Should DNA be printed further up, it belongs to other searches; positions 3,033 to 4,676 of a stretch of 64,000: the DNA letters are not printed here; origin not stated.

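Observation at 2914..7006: Compact LAP/TOMM cluster (precursor, standalone YcaO, SagB dehydrogenase) directly followed by an ABC-F ATPase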

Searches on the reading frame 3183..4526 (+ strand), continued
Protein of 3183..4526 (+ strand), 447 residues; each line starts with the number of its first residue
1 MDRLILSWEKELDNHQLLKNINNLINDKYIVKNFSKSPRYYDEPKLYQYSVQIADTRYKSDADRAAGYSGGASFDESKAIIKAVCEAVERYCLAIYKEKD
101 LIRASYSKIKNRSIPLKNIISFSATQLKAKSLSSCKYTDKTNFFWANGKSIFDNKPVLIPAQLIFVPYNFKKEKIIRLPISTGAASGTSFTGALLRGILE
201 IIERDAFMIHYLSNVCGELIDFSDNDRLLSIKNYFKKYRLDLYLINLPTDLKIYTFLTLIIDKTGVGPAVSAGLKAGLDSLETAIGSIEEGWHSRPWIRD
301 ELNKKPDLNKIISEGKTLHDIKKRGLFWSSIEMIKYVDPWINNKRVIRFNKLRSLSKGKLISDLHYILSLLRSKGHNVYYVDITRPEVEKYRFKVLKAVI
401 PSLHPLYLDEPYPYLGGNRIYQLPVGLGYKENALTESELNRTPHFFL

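Call 38: search_protein_families(library=ncbifam, proteins=[L002:4206-5930:+, L003:10074-11834:+, L084:5431-7176:+, L085:4304-6043:+], max_evalue=1e-40)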
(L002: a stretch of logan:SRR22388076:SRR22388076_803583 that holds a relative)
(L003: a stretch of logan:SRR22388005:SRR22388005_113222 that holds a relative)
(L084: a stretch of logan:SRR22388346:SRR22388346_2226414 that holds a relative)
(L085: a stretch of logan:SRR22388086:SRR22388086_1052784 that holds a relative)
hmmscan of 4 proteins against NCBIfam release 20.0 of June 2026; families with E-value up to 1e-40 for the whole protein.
L002:4206-5930:+ (574 aa): 20 families
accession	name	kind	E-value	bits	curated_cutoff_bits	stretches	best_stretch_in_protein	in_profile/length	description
NF000355.4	ribo_prot_ABC_F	equivalog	2.1e-118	396.4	380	1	134-544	81-497/499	ribosomal protection-like ABC-F family protein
NF000171.1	ABCF_producer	exception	2e-83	280.7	800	1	15-552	8-539/541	TlrC/CarA/OleB/SrmB family ABC-F type ribosomal protection protein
NF008775.0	PRK11819.1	equivalog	1.5e-81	274.7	599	1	22-436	19-400/556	energy-dependent translational throttle protein EttA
TIGR03719.1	ABC_ABC_ChvD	subfamily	4.9e-81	273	806.75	1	22-437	17-399/552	energy-dependent translational throttle protein EttA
NF050005.1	ABC_ATPase_Uup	equivalog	9.6e-79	265.2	900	1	17-564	10-527/636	ATP-binding cassette ATPase Uup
NF000169.2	ABCF_Sal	exception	2.2e-78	264.3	725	1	133-555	88-509/542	Sal family ABC-F type ribosomal protection protein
NF000168.2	ABCF_Msr_all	exception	2.1e-76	257.5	680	0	172-307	97-230/487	Msr family ABC-F type ribosomal protection protein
NF000170.2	ABCF_Vga_all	exception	1.5e-74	251.4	725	1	170-553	73-459/521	Vga family ABC-F type ribosomal protection protein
NF008358.0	PRK11147.1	equivalog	4.5e-71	239.9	936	1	17-557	10-521/635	ABC transporter ATP-binding protein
NF011646.0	PRK15064.1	equivalog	8.2e-71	239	762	1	73-542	56-504/530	ABC-F family ATPase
NF043038.1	ABCF_CplR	exception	8.6e-71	239.2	780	1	177-549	97-471/544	ABC-F type ribosomal protection protein CplR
NF007921.0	PRK10636.1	equivalog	1.6e-69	234.8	917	1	16-550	7-503/638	ABC transporter ATP-binding protein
NF000166.1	ABCF_CarA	exception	6.6e-63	212.7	1050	1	25-554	20-552/556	ABC-F type ribosomal protection protein Car(A)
NF000167.2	ABCF_Lsa_all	exception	2.6e-59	201.5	750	1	140-544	85-490/492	Lsa family ABC-F type ribosomal protection protein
NF000514.1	ABCF_OptrA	exception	2.1e-56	191.6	1450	1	32-550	42-536/655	ABC-F type ribosomal protection protein OptrA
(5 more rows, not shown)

L003:10074-11834:+ (586 aa): 21 families
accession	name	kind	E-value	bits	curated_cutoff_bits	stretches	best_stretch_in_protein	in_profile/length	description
NF000355.4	ribo_prot_ABC_F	equivalog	5.5e-120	401.5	380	1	119-549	59-495/499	ribosomal protection-like ABC-F family protein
NF000170.2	ABCF_Vga_all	exception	2.9e-89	299.9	725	1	182-556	75-455/521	Vga family ABC-F type ribosomal protection protein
NF000171.1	ABCF_producer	exception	7e-87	292.1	800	1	29-553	12-534/541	TlrC/CarA/OleB/SrmB family ABC-F type ribosomal protection protein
TIGR03719.1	ABC_ABC_ChvD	subfamily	4.9e-86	289.5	806.75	1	31-454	16-408/552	energy-dependent translational throttle protein EttA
NF008775.0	PRK11819.1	equivalog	2.3e-85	287.3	599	1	32-454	19-410/556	energy-dependent translational throttle protein EttA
NF000169.2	ABCF_Sal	exception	2.7e-83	280.5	725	1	140-556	86-504/542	Sal family ABC-F type ribosomal protection protein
NF050005.1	ABC_ATPase_Uup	equivalog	4.6e-81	272.9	900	1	24-560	7-516/636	ATP-binding cassette ATPase Uup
NF008358.0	PRK11147.1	equivalog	1.2e-74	251.7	936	1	24-560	7-516/635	ABC transporter ATP-binding protein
NF011646.0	PRK15064.1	equivalog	3.3e-74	250.2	762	1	22-547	3-502/530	ABC-F family ATPase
NF000168.2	ABCF_Msr_all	exception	5.6e-73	246.2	680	1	207-547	122-472/487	Msr family ABC-F type ribosomal protection protein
NF007921.0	PRK10636.1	equivalog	1.7e-72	244.7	917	1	21-557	2-504/638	ABC transporter ATP-binding protein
NF043038.1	ABCF_CplR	exception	6e-69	233.2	780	1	186-546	96-462/544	ABC-F type ribosomal protection protein CplR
NF000166.1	ABCF_CarA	exception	3.3e-65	220.3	1050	1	39-555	24-547/556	ABC-F type ribosomal protection protein Car(A)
NF000167.2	ABCF_Lsa_all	exception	2.1e-62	211.7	750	1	148-547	83-486/492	Lsa family ABC-F type ribosomal protection protein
NF000514.1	ABCF_OptrA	exception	4e-57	194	1450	1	40-559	40-537/655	ABC-F type ribosomal protection protein OptrA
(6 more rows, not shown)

L084:5431-7176:+ (581 aa): 19 families
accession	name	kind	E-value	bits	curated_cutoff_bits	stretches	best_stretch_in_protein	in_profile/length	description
NF000355.4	ribo_prot_ABC_F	equivalog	2.1e-116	389.8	380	1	131-548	74-493/499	ribosomal protection-like ABC-F family protein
TIGR03719.1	ABC_ABC_ChvD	subfamily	1.3e-85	288.1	806.75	1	30-562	14-520/552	energy-dependent translational throttle protein EttA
NF008775.0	PRK11819.1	equivalog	5.2e-85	286.1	599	1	31-562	17-522/556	energy-dependent translational throttle protein EttA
NF000171.1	ABCF_producer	exception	2.6e-80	270.4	800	1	38-552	20-532/541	TlrC/CarA/OleB/SrmB family ABC-F type ribosomal protection protein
NF050005.1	ABC_ATPase_Uup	equivalog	5.5e-79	266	900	1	26-562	8-517/636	ATP-binding cassette ATPase Uup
NF000168.2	ABCF_Msr_all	exception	4.2e-74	249.9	680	1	184-547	98-471/487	Msr family ABC-F type ribosomal protection protein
NF000170.2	ABCF_Vga_all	exception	9.6e-74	248.7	725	1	185-556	77-454/521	Vga family ABC-F type ribosomal protection protein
NF011646.0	PRK15064.1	equivalog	2e-73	247.6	762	1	135-560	104-513/530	ABC-F family ATPase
NF000169.2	ABCF_Sal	exception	2.9e-72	244.1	725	1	148-547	92-494/542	Sal family ABC-F type ribosomal protection protein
NF008358.0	PRK11147.1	equivalog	5.2e-71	239.7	936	1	29-560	11-515/635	ABC transporter ATP-binding protein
NF043038.1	ABCF_CplR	exception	4.1e-68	230.4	780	1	187-547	96-462/544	ABC-F type ribosomal protection protein CplR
NF007921.0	PRK10636.1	equivalog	2.1e-67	227.8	917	1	22-545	2-491/638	ABC transporter ATP-binding protein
NF000166.1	ABCF_CarA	exception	9.3e-61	205.6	1050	1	41-547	25-538/556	ABC-F type ribosomal protection protein Car(A)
NF000167.2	ABCF_Lsa_all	exception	9.4e-61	206.3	750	0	149-440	84-380/492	Lsa family ABC-F type ribosomal protection protein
NF000514.1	ABCF_OptrA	exception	4.1e-59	200.5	1450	1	45-560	44-537/655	ABC-F type ribosomal protection protein OptrA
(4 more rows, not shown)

L085:4304-6043:+ (579 aa): 20 families
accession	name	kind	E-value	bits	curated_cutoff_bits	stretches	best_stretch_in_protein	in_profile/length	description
NF000355.4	ribo_prot_ABC_F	equivalog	2.1e-110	369.9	380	1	134-545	77-492/499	ribosomal protection-like ABC-F family protein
TIGR03719.1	ABC_ABC_ChvD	subfamily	5.8e-82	276.1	806.75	1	79-543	59-504/552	energy-dependent translational throttle protein EttA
NF008775.0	PRK11819.1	equivalog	1.7e-81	274.5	599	1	78-542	60-505/556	energy-dependent translational throttle protein EttA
NF050005.1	ABC_ATPase_Uup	equivalog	8.6e-80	268.7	900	1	23-559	9-516/636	ATP-binding cassette ATPase Uup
NF000171.1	ABCF_producer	exception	1.6e-79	267.8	800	1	21-556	7-538/541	TlrC/CarA/OleB/SrmB family ABC-F type ribosomal protection protein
NF008358.0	PRK11147.1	equivalog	3.2e-74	250.3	936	1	24-559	10-516/635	ABC transporter ATP-binding protein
NF000168.2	ABCF_Msr_all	exception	7.9e-74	249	680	0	177-315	95-231/487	Msr family ABC-F type ribosomal protection protein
NF000169.2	ABCF_Sal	exception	6.5e-72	242.9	725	1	138-541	87-490/542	Sal family ABC-F type ribosomal protection protein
NF000170.2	ABCF_Vga_all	exception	5.1e-71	239.8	725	1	177-551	73-452/521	Vga family ABC-F type ribosomal protection protein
NF007921.0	PRK10636.1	equivalog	2.6e-66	224.2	917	1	19-555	3-503/638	ABC transporter ATP-binding protein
NF011646.0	PRK15064.1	equivalog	4e-63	213.6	762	1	145-551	118-506/530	ABC-F family ATPase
NF000166.1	ABCF_CarA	exception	1.1e-62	212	1050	1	37-556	25-549/556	ABC-F type ribosomal protection protein Car(A)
NF043038.1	ABCF_CplR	exception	5e-62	210.3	780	0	138-284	356-500/544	ABC-F type ribosomal protection protein CplR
NF000514.1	ABCF_OptrA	exception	1.2e-55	189.1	1450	1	36-562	39-541/655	ABC-F type ribosomal protection protein OptrA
NF000167.2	ABCF_Lsa_all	exception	7.9e-53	180.1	750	1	145-544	83-484/492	Lsa family ABC-F type ribosomal protection protein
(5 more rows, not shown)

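Call 40: search_solved_structures(query=A2, max_evalue=0.001)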
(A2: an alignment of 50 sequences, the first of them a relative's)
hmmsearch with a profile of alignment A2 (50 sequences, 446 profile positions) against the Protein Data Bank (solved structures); distinct sequences matched with E-value up to 0.001: 6.
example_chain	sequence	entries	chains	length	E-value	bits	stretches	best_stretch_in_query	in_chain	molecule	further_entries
7u58_A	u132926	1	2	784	2.7e-43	151.3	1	14-442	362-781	MusD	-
4bs9_A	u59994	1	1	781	1.4e-40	142.4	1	64-445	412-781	TRUD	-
4v1t_A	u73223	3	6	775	1.4e-39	139.1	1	59-445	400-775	LYND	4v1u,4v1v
6pe3_A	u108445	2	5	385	4.6e-28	101.1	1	15-404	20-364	Uncharacterized protein MJ1094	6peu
6ci7_A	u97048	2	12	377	1.1e-09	40.6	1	137-304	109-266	YcaO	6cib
6gos_D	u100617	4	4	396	0.00011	24.1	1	101-298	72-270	Microcin B17-processing protein McbD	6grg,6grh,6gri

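Call 43: find_encoding_contigs(protein=P0003, flank=5000, max_places=1)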
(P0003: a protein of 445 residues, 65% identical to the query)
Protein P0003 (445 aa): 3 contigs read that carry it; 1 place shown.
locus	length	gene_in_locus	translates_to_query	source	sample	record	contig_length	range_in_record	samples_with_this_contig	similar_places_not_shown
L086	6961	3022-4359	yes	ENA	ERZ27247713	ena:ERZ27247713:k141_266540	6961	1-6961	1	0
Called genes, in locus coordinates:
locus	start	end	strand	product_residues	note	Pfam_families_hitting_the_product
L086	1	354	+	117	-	?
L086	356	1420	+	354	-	PF01098:FTSW_RODA_SPOVE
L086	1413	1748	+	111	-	PF00829:Ribosomal_L21p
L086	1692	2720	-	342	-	PF01170:UPF0020, PF05175:MTS, PF08241:Methyltransf_11 (weak), PF13649:Methyltransf_25 (weak), PF13847:Methyltransf_31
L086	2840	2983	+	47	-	-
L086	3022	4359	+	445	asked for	PF02624:YcaO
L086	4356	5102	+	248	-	PF00881:Nitroreductase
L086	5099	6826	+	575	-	PF00005:ABC_tran, PF02463:SMC_N (faint), PF13555:AAA_29 (faint), PF13304:AAA_21 (faint), PF13401:AAA_22 (faint), PF13476:AAA_23 (faint), PF00005:ABC_tran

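Call 44: find_encoding_contigs(protein=P0016, flank=6000, max_places=1)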
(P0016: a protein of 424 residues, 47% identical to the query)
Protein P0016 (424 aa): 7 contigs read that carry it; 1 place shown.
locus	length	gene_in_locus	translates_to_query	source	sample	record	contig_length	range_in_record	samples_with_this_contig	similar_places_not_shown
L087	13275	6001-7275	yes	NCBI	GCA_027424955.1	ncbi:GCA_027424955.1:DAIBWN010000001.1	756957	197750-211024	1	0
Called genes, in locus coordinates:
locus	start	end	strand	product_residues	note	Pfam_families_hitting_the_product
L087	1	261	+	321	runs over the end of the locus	PF11379:DUF3182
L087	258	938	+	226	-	PF24827:AstE_AspA_cat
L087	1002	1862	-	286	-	PF13551:HTH_29 (faint), PF00665:rve (faint), PF13683:rve_3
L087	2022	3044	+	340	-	PF00579:tRNA-synt_1b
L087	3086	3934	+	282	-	PF01209:Ubie_methyltran, PF03848:TehB (weak), PF05175:MTS (weak), PF13489:Methyltransf_23, PF13847:Methyltransf_31, PF08241:Methyltransf_11, PF08242:Methyltransf_12, PF13649:Methyltransf_25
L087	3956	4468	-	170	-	PF04073:tRNA_edit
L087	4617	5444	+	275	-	PF01925:TauE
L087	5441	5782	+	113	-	PF07843:DUF1634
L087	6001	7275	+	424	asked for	PF02624:YcaO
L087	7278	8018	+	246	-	PF00881:Nitroreductase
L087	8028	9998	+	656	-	PF02897:Peptidase_S9_N, PF00326:Peptidase_S9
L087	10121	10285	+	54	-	-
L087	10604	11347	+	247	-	PF02463:SMC_N (weak), PF00005:ABC_tran, PF13304:AAA_21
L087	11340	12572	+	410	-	PF12679:ABC2_membrane_2, PF12698:ABC2_membrane_3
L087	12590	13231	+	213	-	PF00005:ABC_tran, PF13304:AAA_21 (faint)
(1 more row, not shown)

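Call 45: find_encoding_contigs(protein=P0020, flank=6000, max_places=1)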
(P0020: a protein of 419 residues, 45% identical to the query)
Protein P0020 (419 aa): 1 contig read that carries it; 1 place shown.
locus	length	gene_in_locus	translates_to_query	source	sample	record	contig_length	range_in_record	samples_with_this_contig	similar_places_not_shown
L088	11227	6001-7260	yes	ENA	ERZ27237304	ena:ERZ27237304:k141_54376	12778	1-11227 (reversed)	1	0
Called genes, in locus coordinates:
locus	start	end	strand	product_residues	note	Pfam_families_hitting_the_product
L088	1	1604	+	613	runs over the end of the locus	-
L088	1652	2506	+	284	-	-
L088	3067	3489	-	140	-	-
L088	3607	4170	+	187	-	PF00857:Isochorismatase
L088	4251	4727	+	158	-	-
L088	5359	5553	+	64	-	-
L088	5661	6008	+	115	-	-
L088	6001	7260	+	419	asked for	PF02624:YcaO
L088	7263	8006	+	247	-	PF00881:Nitroreductase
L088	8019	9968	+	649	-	PF02897:Peptidase_S9_N, PF00326:Peptidase_S9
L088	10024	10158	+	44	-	-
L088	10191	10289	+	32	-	-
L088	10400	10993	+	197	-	-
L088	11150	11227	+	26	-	?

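Call 46: find_encoding_contigs(protein=P0014, flank=5000, max_places=1)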
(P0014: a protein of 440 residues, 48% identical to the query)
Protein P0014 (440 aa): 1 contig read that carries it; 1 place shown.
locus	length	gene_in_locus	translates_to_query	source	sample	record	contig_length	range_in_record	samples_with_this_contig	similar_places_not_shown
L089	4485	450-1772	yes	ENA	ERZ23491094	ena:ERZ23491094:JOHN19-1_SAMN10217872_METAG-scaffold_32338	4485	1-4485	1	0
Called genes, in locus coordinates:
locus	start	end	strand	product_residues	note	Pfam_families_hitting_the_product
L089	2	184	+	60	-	?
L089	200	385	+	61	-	-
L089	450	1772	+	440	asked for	PF02624:YcaO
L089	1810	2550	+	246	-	PF00881:Nitroreductase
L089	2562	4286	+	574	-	PF13476:AAA_23 (faint), PF00005:ABC_tran, PF02463:SMC_N (faint), PF13166:AAA_13 (faint), PF13175:AAA_15 (faint), PF13304:AAA_21 (faint), PF12848:ABC_tran_Xtn (weak), PF00005:ABC_tran, +1 more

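Call 71: search_protein_families(library=padloc, proteins=[window:3183-4526:+], max_evalue=0.001)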
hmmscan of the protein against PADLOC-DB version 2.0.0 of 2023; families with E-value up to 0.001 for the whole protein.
window:3183-4526:+ (447 aa): 0 families

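Call 85: predict_structure(alignment_id=A2)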
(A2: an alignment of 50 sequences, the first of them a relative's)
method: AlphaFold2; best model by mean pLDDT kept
length: 447 residues; sequences in the alignment: 50
mean_pLDDT: 96.1   pTM: 0.94
mean pLDDT of the five models: 96.1, 95.7, 95.1, 94.3, 94.3
residues with pLDDT >= 90: 433; 70-90: 7; 50-70: 5; < 50: 2
segments of 3 or more residues with pLDDT < 50: none
pLDDT, mean of each block of 10 residues (from residue 1): 64 96 97 94 95 97 93 98 98 98 98 97 97 96 98 97 97 95 96 98 98 97 98 98 98 98 96 98 98 94 96 96 97 97 97 95 97 98 98 98 96 96 97 97 95
secondary structure, 60 per line:
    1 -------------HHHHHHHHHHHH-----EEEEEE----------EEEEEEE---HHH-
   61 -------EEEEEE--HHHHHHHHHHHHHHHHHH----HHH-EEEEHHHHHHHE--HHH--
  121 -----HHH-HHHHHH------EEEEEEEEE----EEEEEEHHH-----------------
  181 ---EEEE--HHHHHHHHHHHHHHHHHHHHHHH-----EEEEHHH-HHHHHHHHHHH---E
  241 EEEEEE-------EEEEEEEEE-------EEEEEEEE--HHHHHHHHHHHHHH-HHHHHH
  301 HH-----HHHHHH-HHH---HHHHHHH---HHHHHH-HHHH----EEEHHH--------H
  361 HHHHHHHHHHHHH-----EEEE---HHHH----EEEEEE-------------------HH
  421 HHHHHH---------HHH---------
elements in order: H14-25 E31-36 E47-53 E68-73 H76-93 E102-105 H106-112 H130-135 E142-150 E155-160 E184-187 H190-212 E218-221 H226-236 E240-246 E254-262 E270-277 H280-293 H295-302 H308-313 H321-327 H331-336 H338-341 E346-348 H360-373 E379-382 H386-389 E394-399 H419-426

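Call 87: fold_search(model_id=the predicted structure, library=pdb)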
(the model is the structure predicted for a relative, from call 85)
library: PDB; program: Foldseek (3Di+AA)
matches with E <= 10: 112; with E <= 0.001: 41
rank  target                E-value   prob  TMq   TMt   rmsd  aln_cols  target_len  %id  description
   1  4v1v_A                1.8e-26  1.00  0.79  0.49   4.4       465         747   19  Heterocyclase in complex with substrate and Cofactor (released 2015-01-14)
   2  4v1v_B                1.9e-25  1.00  0.79  0.49   4.3       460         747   19  Heterocyclase in complex with substrate and Cofactor (released 2015-01-14)
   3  4v1u_B                4.0e-25  1.00  0.79  0.49   4.3       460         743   19  Heterocyclase in complex with substrate and Cofactor (released 2015-01-14)
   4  4v1t_A                5.3e-25  1.00  0.80  0.49   4.4       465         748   19  Heterocyclase in complex with substrate and Cofactor (released 2015-01-14)
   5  4v1u_A                1.4e-24  1.00  0.79  0.49   4.1       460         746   19  Heterocyclase in complex with substrate and Cofactor (released 2015-01-14)
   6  7u58_A                8.4e-24  1.00  0.75  0.53   4.8       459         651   18  YcaO-mediated ATP-dependent peptidase activity in ribosomal peptide biosynthesis (released 2022-11-02)
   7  7u58_B                1.1e-23  1.00  0.76  0.54   4.6       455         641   18  YcaO-mediated ATP-dependent peptidase activity in ribosomal peptide biosynthesis (released 2022-11-02)
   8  4v1t_B                1.2e-23  1.00  0.79  0.48   4.7       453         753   19  Heterocyclase in complex with substrate and Cofactor (released 2015-01-14)
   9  4bs9                  7.9e-21  1.00  0.62  0.41   5.7       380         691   19  Structure of the heterocyclase TruD (released 2013-11-06)
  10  6peu_B                2.4e-19  1.00  0.69  0.79   4.4       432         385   17  Structure of YcaO enzyme from Methanocaldococcus jannaschii in complex with peptide (released 2019-11-06)
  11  6pe3                  3.6e-19  1.00  0.67  0.80   4.6       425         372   16  Structure of YcaO enzyme from Methanocaldococcus jannaschii in complex with ATP (released 2020-01-08)
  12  6peu_A                7.0e-19  1.00  0.68  0.79   4.6       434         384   17  Structure of YcaO enzyme from Methanocaldococcus jannaschii in complex with peptide (released 2019-11-06)
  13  6peu_C                1.3e-18  1.00  0.69  0.80   4.6       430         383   17  Structure of YcaO enzyme from Methanocaldococcus jannaschii in complex with peptide (released 2019-11-06)
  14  6peu_D                1.5e-18  1.00  0.68  0.79   4.1       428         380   18  Structure of YcaO enzyme from Methanocaldococcus jannaschii in complex with peptide (released 2019-11-06)
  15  6ci7_C                1.2e-15  1.00  0.63  0.77   4.3       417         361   16  The structure of YcaO from Methanopyrus kandleri bound with AMPPCP and Mg2+ (released 2018-03-21)
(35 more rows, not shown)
